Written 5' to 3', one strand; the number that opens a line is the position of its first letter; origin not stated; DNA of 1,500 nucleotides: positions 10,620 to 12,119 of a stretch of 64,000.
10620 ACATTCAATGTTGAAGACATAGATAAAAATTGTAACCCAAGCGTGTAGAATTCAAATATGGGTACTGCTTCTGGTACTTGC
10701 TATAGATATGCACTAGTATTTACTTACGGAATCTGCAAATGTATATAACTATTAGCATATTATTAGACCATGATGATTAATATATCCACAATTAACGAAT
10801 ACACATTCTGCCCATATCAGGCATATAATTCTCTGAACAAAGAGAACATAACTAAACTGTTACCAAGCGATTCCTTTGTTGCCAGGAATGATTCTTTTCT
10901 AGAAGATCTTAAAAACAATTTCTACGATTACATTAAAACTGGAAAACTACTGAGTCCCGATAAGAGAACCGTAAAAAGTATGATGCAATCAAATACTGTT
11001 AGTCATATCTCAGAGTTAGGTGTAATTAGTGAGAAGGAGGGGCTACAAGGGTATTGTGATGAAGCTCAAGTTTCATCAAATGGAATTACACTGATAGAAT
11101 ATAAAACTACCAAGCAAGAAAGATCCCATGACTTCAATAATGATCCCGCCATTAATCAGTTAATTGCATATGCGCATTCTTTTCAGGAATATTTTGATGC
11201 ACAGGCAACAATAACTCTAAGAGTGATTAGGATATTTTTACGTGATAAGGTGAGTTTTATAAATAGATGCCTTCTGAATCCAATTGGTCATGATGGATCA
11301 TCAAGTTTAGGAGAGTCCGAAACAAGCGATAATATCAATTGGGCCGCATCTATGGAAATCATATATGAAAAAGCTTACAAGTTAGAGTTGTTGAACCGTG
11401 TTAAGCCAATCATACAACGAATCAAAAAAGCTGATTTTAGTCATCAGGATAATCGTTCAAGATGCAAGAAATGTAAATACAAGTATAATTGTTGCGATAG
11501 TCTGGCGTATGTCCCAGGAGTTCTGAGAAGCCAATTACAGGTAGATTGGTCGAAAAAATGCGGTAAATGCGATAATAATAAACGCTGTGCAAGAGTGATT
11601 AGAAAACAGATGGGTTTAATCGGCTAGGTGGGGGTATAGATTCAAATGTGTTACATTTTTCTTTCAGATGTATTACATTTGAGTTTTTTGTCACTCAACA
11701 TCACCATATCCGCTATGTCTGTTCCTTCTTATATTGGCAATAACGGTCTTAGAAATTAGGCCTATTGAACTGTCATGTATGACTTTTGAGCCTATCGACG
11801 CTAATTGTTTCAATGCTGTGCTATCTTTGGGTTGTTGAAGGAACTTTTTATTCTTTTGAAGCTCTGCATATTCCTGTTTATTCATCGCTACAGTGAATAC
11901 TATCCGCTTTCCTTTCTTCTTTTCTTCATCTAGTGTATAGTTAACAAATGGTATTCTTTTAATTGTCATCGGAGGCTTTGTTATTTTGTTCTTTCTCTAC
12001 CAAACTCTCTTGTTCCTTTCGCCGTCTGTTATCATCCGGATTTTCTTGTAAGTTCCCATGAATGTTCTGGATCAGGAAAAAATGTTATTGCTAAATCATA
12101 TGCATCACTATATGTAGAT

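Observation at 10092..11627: Adjacent VRR-NUC (Zn-ribbon fused) and standalone Cas4-like Fe-S nucleases on the element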

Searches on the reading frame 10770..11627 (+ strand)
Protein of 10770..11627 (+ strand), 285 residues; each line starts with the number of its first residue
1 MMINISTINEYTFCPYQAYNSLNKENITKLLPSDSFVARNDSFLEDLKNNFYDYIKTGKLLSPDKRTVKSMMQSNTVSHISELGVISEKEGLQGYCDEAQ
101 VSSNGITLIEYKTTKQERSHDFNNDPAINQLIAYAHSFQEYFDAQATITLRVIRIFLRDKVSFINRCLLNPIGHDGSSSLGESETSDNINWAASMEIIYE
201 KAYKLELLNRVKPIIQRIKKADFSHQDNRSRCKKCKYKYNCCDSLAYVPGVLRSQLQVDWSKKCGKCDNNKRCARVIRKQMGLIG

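Call 6: search_protein_families(library=pfam, proteins=[window:10770-11627:+], max_evalue=1)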
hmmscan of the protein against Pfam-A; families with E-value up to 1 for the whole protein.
window:10770-11627:+ (285 aa): 2 families
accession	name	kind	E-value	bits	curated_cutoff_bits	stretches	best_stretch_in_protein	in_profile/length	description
PF12705.13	PDDEXK_1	-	7e-07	29.9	22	1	91-241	121-246/247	PD-(D/E)XK nuclease superfamily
PF08011.17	PDDEXK_9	-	0.015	15.7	25.5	1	84-149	21-89/105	PD-(D/E)XK nuclease superfamily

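Call 8: search_protein_families(library=phrogs, proteins=[window:10770-11627:+], max_evalue=0.1)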
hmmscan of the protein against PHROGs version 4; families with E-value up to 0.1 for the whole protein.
window:10770-11627:+ (285 aa): 2 families
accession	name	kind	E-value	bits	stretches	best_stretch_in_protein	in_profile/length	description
phrog_298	-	DNA, RNA and nucleotide metabolism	0.0023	18.3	1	68-144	141-217/293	exonuclease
phrog_33176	-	unknown function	0.039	13.7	1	92-140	242-288/380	-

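Call 9: search_protein_families(library=padloc, proteins=[window:10770-11627:+], max_evalue=0.1)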
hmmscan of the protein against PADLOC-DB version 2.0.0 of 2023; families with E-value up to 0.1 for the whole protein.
window:10770-11627:+ (285 aa): 11 families
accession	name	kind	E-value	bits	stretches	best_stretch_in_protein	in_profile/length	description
PDLC01447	Cas4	-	5e-10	38.1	1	1-242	3-158/161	"CAS-I,CAS-II,CAS-III,CAS-IV,CAS-V,CAS-VI; acquisition_associated"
PDLC02083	Cas4_II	-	2.6e-07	29.2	1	65-147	49-123/186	-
PDLC01773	Cas4c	-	6.5e-07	27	1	73-144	67-132/229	-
PDLC01747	Cas1g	-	3.4e-06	23.9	1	5-136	3-106/523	-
PDLC00943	Cas4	-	1.5e-05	23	1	54-141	31-112/180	CRISPR-associated protein Cas4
PDLC01250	Cas4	-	4.2e-05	21.9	1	3-140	1-103/168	"CAS-I,CAS-II,CAS-III,CAS-IV,CAS-V,CAS-VI; acquisition_associated"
PDLC02034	Cas4d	-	6.5e-05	20.7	1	53-142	34-117/192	-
PDLC00059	DruK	-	0.00014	19.1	1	68-142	102-174/326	PD-(D/E)XK nuclease superfamily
PDLC00944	Cas4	-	0.0033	15.7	0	198-242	133-177/177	Cas4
PDLC00945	Cas4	-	0.0077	14.4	0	201-241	135-175/178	"CRISPR-associated protein Cas4, subtype PREFRAN"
PDLC02035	Cas4d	-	0.075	10.5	0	69-146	42-114/196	-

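Call 10: search_protein_families(library=ncbifam, proteins=[window:10770-11627:+], max_evalue=0.1)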
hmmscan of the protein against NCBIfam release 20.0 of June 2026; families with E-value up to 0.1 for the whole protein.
window:10770-11627:+ (285 aa): 3 families
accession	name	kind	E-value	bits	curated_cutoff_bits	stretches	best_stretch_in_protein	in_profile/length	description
TIGR00372.1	cas4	equivalog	5.7e-05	23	65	1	54-141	31-112/180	CRISPR-associated protein Cas4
TIGR04328.1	cas4_PREFRAN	exception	0.029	14.4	70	0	201-241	135-175/178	type V CRISPR-associated protein Cas4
NF049935.1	cas4g_cas1g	exception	0.035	12.6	560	0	3-131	2-114/546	CRISPR-associated endonuclease Cas4g/Cas1g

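Call 11: find_homologous_proteins(query=window:10770-11627:+, max_evalue=0.001)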
Query window:10770-11627:+ (285 aa): 1 proteins with E <= 0.001 among 395 candidates.
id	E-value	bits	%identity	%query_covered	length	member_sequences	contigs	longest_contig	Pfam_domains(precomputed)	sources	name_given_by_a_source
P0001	1.1e-188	643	100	100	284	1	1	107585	PF12705.14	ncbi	ncbi:MAG: PD-(D/E)XK nuclease family protein [archaeon]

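Call 23: search_protein_representatives(protein=window:10770-11627:+)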
Query: 285 residues. Proteins with E-value up to 0.001 (for the whole library): 12; up to 1e-10: 10; up to 1e-30: 1. The best 12 are listed.
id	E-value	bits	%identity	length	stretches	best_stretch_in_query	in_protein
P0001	3.6e-189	643.2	100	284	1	2-285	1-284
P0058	6.1e-24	101.4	34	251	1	2-245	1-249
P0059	8.8e-24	100.9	31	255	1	3-246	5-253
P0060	3.2e-23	99.1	31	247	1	2-245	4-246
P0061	1.1e-19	87.5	30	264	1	3-246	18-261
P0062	1.0e-17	81.0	31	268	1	4-245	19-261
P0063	1.1e-15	74.4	34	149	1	101-245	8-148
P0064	1.3e-15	74.1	26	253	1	3-245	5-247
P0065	6.6e-14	68.5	34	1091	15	51-85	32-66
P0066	9.1e-13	64.8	31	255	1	3-245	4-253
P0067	4.0e-09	52.8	26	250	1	3-246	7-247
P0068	6.0e-07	45.7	28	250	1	2-245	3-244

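Call 26: find_encoding_contigs(protein=P0058, flank=10000, max_places=2)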
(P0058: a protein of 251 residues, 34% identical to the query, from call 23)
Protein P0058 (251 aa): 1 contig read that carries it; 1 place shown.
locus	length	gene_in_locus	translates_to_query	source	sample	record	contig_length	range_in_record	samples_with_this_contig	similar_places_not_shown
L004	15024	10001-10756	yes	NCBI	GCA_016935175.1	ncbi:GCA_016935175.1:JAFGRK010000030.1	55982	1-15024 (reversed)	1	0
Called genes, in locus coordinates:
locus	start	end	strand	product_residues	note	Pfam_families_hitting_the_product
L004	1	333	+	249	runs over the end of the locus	PF00009:GTP_EFTU (faint), PF00350:Dynamin_N (faint), PF03193:RsgA_GTPase, PF16897:MMR_HSR1_Xtn (weak), PF01926:MMR_HSR1, PF02421:FeoB_N (weak)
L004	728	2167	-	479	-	-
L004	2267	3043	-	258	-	PF06966:DUF1295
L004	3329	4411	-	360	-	-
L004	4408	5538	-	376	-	-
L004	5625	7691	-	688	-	PF02463:SMC_N (faint), PF13476:AAA_23, PF25541:TBCA_PH (weak)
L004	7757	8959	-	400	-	PF04055:Radical_SAM (faint)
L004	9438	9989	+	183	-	-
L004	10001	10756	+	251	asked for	PF12705:PDDEXK_1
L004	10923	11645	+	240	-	PF00149:Metallophos, PF12850:Metallophos_2 (weak)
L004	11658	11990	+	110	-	-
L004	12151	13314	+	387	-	PF00438:S-AdoMet_synt_N, PF02772:S-AdoMet_synt_M, PF02773:S-AdoMet_synt_C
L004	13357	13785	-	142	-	PF02643:DUF192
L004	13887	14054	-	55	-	-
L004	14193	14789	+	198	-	-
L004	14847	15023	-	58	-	PF22794:jr-ZPR1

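Call 27: find_encoding_contigs(protein=P0059, flank=10000, max_places=2)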
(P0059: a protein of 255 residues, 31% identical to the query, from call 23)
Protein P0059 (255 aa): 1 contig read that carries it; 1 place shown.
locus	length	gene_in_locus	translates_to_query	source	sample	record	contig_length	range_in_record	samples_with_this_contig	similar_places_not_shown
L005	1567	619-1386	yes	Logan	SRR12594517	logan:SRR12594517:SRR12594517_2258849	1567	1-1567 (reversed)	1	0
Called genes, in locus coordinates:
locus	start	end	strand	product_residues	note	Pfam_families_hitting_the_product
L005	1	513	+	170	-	?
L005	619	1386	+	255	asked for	PF12705:PDDEXK_1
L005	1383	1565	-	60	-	?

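Call 31: find_related_loci(query=A1, collection=viral_contigs, flank=10000)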
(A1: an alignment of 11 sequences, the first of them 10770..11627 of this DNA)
Query A1 (285 aa) in viral_contigs; peptide patterns used: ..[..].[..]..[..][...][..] (x = any residue, [..] = any of these).
76 stretches matched a pattern, but none encodes a relative of the query by tblastn (E <= 1e-3).
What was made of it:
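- Tried and rejected: It found nothing in viral_contigs (call 31).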

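Call 33: find_encoding_contigs(protein=P0060, flank=8000, max_places=2)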
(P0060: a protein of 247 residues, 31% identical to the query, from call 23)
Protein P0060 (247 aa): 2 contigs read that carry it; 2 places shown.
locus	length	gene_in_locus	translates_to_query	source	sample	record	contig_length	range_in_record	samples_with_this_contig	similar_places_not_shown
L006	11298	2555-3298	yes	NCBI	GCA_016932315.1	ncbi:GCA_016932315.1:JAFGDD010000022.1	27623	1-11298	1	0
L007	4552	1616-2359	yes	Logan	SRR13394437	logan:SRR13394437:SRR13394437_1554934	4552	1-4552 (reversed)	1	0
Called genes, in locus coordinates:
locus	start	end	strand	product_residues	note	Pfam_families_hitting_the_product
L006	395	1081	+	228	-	PF01022:HTH_5 (weak), PF25212:HVO_A0114 (weak)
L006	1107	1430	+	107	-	-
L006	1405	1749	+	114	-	-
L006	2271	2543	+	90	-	-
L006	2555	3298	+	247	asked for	PF12705:PDDEXK_1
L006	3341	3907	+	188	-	-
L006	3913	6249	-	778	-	PF03104:DNA_pol_B_exo1, PF00136:DNA_pol_B, PF03175:DNA_pol_B_2 (weak)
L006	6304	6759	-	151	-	-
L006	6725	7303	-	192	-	PF01909:NTP_transf_2 (weak), PF18765:Polbeta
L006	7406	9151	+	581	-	PF02463:SMC_N (weak), PF00005:ABC_tran, PF13304:AAA_21 (faint), PF13476:AAA_23 (faint), PF00005:ABC_tran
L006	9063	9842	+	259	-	PF07314:Lit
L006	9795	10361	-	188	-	PF01949:Endo_dU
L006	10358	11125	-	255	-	PF01135:PCMT, PF08704:GCD14, PF00398:RrnaAD, PF03602:Cons_hypoth95 (weak), PF05175:MTS (weak), PF08241:Methyltransf_11, PF13649:Methyltransf_25, PF13847:Methyltransf_31, +1 more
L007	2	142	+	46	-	?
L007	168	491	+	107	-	-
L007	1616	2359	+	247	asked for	PF12705:PDDEXK_1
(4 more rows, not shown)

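Call 34: find_encoding_contigs(protein=P0061, flank=8000, max_places=2)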
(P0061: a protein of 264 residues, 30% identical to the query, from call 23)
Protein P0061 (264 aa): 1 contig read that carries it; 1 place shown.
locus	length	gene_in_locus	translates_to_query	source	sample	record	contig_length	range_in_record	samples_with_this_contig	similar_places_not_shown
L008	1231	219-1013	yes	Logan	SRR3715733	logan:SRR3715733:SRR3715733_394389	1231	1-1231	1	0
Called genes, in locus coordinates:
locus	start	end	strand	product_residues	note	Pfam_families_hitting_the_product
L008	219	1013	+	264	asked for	PF01930:Cas_Cas4 (faint), PF12705:PDDEXK_1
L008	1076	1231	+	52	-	?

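Call 35: find_encoding_contigs(protein=P0062, flank=8000, max_places=2)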
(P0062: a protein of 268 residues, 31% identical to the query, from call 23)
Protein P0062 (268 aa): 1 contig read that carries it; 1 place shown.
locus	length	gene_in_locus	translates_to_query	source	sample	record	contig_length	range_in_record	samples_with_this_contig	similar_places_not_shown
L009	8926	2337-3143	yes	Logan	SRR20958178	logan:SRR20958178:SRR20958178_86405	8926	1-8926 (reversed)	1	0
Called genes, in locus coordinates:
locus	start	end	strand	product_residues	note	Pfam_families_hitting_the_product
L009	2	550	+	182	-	?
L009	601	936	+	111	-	-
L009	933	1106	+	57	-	-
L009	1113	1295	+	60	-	-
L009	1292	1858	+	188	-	PF00239:Resolvase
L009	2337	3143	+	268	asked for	PF12705:PDDEXK_1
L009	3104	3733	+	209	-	-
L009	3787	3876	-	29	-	-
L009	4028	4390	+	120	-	-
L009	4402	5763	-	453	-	PF00589:Phage_integrase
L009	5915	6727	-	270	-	-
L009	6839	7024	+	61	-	-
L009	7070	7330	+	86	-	-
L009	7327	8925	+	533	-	?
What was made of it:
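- The upstream partner of the Cas4-like gene varies between loci (calls 26, 33, 35).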

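Call 37: search_protein_families(library=pfam, proteins=[L009:7327-8925:+, L009:2-550:+, L009:3104-3733:+, L009:5915-6727:-, L009:1292-1858:+, L004:9438-9989:+, L006:3341-3907:+, L006:2271-2543:+, L009:4028-4390:+, L009:601-936:+], max_evalue=0.1)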
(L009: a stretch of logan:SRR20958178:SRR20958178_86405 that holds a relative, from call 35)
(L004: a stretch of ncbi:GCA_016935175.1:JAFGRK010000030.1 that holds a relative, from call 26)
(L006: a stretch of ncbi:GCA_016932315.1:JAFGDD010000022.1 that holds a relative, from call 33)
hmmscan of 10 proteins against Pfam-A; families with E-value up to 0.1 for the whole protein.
L009:7327-8925:+ (533 aa): 4 families
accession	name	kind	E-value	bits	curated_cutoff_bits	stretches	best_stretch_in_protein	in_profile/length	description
PF19263.5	DUF5906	-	4.9e-22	79.2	27.6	1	284-395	1-114/114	Family of unknown function (DUF5906)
PF08706.16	D5_N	-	5e-13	50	22.4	1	126-256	1-144/145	D5 N terminal like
PF03288.22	Pox_D5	-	4.9e-08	33.7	21.4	1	460-515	3-59/86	Poxvirus D5 protein-like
PF02257.21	RFX_DNA_binding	-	0.00085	20.3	27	1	464-516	5-57/79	RFX DNA-binding domain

L009:2-550:+ (182 aa): 0 families

L009:3104-3733:+ (209 aa): 0 families

L009:5915-6727:- (270 aa): 0 families

L009:1292-1858:+ (188 aa): 1 family
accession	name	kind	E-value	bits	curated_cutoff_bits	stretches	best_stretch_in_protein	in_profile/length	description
PF00239.26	Resolvase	-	1.7e-44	151.9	23.3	1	4-147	2-144/145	Resolvase, N terminal domain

L004:9438-9989:+ (183 aa): 1 family
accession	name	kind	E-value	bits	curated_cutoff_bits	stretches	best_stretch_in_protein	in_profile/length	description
PF08722.17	Tn7_TnsA-like_N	-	0.002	19.1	26.5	1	69-106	27-67/85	TnsA-like endonuclease N terminal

L006:3341-3907:+ (188 aa): 1 family
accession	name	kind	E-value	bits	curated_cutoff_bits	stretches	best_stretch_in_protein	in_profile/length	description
PF08472.16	S6PP_C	-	0.037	14.3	34.4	1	19-83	49-113/133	Sucrose-6-phosphate phosphohydrolase C-terminal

L006:2271-2543:+ (90 aa): 3 families
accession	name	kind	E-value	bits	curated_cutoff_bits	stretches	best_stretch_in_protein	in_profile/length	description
PF21120.3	MCM_WH_arc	-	0.0011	19.3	26.1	1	31-88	5-63/63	Archaeal MCM, winged-helix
PF11775.14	CobT_C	-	0.028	14.5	21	1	16-58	164-205/220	Cobalamin biosynthesis protein CobT VWA domain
PF21100.3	MCM_C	-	0.059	13.7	27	1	42-84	19-58/64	MCM protein C-terminal winged helix-turn-helix domain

L009:4028-4390:+ (120 aa): 0 families

L009:601-936:+ (111 aa): 2 families
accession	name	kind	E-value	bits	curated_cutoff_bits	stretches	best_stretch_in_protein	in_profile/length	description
PF14346.11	DUF4398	-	0.054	14.4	27.9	0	55-74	24-39/78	Domain of unknown function (DUF4398)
PF10704.14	DUF2508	-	0.074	13.7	22.5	0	7-60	5-51/71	Protein of unknown function (DUF2508)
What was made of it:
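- The sister element swaps the NTPase for a D5 helicase (call 37). In L009 a serine recombinase occupies that slot (calls 35, 37).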

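Call 56: search_solved_structures(query=A1, max_evalue=1, show_alignments=2)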
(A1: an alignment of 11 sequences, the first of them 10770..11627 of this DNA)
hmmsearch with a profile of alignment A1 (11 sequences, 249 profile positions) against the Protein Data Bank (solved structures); distinct sequences matched with E-value up to 1: 7.
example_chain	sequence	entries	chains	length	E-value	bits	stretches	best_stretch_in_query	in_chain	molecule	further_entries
8xa9_A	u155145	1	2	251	0.0031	20.7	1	31-156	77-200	Mitochondrial genome maintenance exonuclease 1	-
5zyu_A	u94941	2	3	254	0.0032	20.6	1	31-156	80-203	Mitochondrial genome maintenance exonuclease 1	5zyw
5zyt_A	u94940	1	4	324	0.0054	19.9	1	31-155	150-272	Mitochondrial genome maintenance exonuclease 1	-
4r5q_A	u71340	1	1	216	0.0071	19.5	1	185-243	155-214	CRISPR-associated exonuclease, Cas4 family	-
5zyv_A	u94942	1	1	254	0.013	18.7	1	62-156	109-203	Mitochondrial genome maintenance exonuclease 1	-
4ic1_A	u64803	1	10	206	0.062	16.4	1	77-129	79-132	Uncharacterized protein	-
4rkf_A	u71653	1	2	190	0.068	16.3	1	140-235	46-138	Ras-related protein Rab-3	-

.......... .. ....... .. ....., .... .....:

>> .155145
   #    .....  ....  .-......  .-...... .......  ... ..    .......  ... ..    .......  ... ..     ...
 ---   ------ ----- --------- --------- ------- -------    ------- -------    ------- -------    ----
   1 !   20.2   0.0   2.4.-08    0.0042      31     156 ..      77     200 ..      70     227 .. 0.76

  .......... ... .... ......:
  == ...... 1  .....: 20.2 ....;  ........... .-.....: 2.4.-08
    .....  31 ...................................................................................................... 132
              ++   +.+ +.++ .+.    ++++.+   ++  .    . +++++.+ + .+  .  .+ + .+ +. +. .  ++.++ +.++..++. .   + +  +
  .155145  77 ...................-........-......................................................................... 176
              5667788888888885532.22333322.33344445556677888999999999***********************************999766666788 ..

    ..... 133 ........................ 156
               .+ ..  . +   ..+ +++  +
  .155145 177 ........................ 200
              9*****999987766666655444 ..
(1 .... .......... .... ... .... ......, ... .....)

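Call 58: find_encoding_contigs(protein=P0064, flank=8000, max_places=2)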
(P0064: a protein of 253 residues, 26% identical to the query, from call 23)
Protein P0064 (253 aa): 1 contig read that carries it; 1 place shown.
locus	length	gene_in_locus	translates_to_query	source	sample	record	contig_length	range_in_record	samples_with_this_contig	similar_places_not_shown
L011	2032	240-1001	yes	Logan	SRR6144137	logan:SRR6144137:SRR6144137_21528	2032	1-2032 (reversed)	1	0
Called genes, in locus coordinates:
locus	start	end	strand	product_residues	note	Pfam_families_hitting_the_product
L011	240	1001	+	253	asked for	PF12705:PDDEXK_1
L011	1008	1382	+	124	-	-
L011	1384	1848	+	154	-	-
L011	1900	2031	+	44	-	?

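Call 59: find_encoding_contigs(protein=P0066, flank=8000, max_places=2)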
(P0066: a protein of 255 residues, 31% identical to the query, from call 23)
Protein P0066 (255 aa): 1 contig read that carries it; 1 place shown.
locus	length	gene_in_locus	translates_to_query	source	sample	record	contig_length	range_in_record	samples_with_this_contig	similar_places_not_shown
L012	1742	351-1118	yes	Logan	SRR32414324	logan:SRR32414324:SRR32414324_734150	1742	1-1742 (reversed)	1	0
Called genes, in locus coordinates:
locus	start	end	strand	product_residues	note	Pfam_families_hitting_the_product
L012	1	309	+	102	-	?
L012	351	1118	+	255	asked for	PF12705:PDDEXK_1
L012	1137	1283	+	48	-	-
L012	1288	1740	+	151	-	?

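Call 60: find_encoding_contigs(protein=P0067, flank=8000, max_places=2)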
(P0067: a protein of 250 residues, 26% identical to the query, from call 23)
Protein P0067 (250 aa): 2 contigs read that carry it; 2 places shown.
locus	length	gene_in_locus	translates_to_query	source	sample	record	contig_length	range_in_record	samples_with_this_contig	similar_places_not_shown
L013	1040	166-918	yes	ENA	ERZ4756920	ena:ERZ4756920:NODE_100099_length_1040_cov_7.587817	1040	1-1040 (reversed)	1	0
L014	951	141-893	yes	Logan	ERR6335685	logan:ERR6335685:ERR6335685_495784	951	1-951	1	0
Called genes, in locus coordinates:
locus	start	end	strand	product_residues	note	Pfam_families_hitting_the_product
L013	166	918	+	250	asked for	PF12705:PDDEXK_1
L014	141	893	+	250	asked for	PF12705:PDDEXK_1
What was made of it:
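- On PD-(D/E)XK nuclease PF12705 (Cas4-like / AddB-RecB nuclease domain): All relatives carry a precomputed PF12705 hit (calls 26, 27, 33-35, 58-60).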

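Call 91: search_dna_similar(query=window:10770-11627:+, collection=phages, mode=protein, max_evalue=0.01, max_rows=15)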
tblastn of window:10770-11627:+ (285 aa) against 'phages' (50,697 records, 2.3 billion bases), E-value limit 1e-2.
No match.

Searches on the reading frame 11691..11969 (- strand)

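Call 6: search_protein_families(library=pfam, proteins=[window:11691-11969:-], max_evalue=1)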
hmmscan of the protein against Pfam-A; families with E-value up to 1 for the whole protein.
window:11691-11969:- (92 aa): 1 family
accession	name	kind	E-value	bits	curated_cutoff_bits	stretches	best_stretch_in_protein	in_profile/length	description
PF16444.10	DUF5041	-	0.017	15.7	28.2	1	13-71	59-116/192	Domain of unknown function (DUF5041)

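Call 8: search_protein_families(library=phrogs, proteins=[window:11691-11969:-], max_evalue=0.1)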
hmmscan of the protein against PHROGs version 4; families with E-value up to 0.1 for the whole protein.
window:11691-11969:- (92 aa): 0 families

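Call 9: search_protein_families(library=padloc, proteins=[window:11691-11969:-], max_evalue=0.1)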
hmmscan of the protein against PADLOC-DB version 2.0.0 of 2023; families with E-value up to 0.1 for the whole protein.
window:11691-11969:- (92 aa): 0 families
